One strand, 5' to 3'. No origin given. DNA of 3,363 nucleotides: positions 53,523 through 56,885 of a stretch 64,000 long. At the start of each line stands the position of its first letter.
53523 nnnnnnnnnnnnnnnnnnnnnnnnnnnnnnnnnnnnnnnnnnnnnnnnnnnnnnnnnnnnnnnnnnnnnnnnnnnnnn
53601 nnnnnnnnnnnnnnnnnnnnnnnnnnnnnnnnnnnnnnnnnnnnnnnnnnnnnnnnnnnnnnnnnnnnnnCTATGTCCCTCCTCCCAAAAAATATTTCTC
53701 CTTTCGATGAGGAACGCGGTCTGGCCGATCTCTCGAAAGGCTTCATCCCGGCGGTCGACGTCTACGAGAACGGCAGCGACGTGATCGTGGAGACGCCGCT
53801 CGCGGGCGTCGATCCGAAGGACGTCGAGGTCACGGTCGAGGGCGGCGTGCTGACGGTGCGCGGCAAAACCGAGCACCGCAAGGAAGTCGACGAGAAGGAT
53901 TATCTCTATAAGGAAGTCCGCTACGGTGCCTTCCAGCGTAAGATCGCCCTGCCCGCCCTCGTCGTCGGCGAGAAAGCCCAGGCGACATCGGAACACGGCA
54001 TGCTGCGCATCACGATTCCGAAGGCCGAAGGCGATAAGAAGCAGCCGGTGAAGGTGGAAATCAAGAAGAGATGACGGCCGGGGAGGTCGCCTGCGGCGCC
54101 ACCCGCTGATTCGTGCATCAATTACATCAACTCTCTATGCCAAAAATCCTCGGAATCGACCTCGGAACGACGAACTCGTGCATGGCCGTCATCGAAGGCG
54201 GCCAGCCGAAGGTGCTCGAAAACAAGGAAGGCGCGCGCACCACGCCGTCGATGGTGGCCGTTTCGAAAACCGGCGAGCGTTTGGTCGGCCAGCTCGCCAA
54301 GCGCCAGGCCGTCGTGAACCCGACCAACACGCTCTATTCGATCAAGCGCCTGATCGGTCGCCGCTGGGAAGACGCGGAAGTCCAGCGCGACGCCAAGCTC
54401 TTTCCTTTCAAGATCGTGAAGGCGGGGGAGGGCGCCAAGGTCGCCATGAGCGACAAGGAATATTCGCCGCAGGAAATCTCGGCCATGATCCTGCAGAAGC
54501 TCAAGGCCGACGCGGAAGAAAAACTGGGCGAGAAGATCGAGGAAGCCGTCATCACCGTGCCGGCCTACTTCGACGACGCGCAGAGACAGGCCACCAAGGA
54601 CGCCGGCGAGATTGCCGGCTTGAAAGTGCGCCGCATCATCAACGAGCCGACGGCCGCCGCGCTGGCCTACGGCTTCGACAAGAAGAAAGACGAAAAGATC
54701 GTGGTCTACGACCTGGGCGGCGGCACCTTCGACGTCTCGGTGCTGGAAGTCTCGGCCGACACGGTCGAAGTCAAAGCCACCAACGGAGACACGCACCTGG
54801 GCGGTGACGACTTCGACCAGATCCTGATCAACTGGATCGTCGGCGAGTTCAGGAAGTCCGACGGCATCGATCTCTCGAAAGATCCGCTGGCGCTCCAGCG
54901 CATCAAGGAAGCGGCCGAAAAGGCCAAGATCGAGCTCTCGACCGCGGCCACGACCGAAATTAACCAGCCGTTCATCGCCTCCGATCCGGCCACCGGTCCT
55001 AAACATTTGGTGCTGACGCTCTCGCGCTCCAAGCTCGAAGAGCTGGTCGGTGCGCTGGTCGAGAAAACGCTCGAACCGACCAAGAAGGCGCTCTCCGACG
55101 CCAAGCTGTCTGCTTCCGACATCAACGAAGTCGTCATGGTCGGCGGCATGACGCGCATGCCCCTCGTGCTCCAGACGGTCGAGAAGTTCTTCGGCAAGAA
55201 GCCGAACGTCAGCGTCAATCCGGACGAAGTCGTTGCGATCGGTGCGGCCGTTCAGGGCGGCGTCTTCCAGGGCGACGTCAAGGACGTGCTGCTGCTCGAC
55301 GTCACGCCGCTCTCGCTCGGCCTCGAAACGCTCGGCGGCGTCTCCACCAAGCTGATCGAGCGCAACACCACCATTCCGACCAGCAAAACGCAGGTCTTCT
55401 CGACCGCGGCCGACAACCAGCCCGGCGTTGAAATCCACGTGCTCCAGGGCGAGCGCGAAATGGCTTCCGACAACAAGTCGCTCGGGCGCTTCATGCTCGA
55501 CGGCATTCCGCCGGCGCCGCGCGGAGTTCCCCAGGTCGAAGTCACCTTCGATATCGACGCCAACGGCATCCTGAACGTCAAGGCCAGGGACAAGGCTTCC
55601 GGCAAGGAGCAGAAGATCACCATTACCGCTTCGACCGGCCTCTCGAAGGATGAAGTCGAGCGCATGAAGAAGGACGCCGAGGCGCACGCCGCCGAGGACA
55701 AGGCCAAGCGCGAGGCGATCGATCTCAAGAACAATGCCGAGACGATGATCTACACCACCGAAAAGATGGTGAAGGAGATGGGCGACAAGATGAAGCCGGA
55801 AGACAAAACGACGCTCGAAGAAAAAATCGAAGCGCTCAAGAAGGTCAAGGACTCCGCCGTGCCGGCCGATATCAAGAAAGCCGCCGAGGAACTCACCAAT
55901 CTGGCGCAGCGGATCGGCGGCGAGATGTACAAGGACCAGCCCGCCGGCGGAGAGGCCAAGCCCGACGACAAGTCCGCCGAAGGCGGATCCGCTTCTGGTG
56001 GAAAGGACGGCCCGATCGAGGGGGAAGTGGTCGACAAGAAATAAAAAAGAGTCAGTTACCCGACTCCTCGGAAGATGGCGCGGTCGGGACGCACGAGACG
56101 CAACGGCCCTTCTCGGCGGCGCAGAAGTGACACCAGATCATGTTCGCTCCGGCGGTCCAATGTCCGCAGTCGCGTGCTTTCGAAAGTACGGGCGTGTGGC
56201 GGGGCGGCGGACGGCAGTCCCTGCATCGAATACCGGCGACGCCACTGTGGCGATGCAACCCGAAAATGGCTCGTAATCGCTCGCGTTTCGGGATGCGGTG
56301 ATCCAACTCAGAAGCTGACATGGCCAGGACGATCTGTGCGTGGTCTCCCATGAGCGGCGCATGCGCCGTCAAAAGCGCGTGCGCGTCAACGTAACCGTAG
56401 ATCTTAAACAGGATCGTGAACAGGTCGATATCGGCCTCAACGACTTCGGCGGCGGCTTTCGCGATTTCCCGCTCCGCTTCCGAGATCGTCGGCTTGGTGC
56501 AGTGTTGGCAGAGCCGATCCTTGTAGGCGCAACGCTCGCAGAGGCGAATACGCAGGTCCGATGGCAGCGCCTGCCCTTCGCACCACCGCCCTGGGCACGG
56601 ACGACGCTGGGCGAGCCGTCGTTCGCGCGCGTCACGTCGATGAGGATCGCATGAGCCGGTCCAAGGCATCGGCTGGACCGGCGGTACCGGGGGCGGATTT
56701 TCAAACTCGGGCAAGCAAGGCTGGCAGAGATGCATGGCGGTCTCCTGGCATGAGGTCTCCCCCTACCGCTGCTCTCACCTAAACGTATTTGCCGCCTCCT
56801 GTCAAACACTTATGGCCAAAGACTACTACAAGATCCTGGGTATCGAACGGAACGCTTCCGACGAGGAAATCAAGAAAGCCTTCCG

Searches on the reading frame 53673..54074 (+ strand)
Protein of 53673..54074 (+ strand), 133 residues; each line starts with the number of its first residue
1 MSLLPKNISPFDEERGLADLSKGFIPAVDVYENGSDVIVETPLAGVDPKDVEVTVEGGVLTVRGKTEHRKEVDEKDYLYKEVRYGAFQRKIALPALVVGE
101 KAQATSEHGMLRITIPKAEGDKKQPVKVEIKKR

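Call 3: search_protein_families(library=pfam, proteins=[window:53673-54074:+], max_evalue=1)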
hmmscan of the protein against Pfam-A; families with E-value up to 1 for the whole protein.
window:53673-54074:+ (133 aa): 3 families
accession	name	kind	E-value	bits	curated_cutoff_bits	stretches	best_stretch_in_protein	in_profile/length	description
PF00011.27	HSP20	-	1.6e-17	63.9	20.8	1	33-130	5-101/102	Hsp20/alpha crystallin family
PF17886.7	ArsA_HSP20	-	1.1e-06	28.5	22.5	1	36-114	3-62/63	HSP20-like domain found in ArsA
PF04969.22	CS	-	0.0021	19.4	21.3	1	31-114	6-75/78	CS domain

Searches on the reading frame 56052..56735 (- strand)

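Call 3: search_protein_families(library=pfam, proteins=[window:56052-56735:-], max_evalue=1)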
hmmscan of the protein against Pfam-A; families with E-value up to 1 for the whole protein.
window:56052-56735:- (227 aa): 3 families
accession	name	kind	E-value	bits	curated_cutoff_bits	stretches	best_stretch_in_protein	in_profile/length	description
PF10235.14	Cript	-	0.00042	21.3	25.5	1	64-85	61-82/90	Microtubule-associated protein CRIPT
PF14319.11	Zn_Tnp_IS91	-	0.47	10.9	26.3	1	175-215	14-54/90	Transposase zinc-binding domain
PF10217.14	DUF2039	-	0.74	10.6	27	0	64-81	71-88/89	Uncharacterized conserved protein (DUF2039)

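Call 4: search_protein_families(library=padloc, proteins=[window:56052-56735:-], max_evalue=1)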
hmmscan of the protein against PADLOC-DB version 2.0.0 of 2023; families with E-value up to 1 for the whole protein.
window:56052-56735:- (227 aa): 0 families

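Call 92: search_protein_families(library=phrogs, proteins=[window:56052-56735:-], max_evalue=0.01)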
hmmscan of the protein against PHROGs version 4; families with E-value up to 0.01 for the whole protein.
window:56052-56735:- (227 aa): 0 families
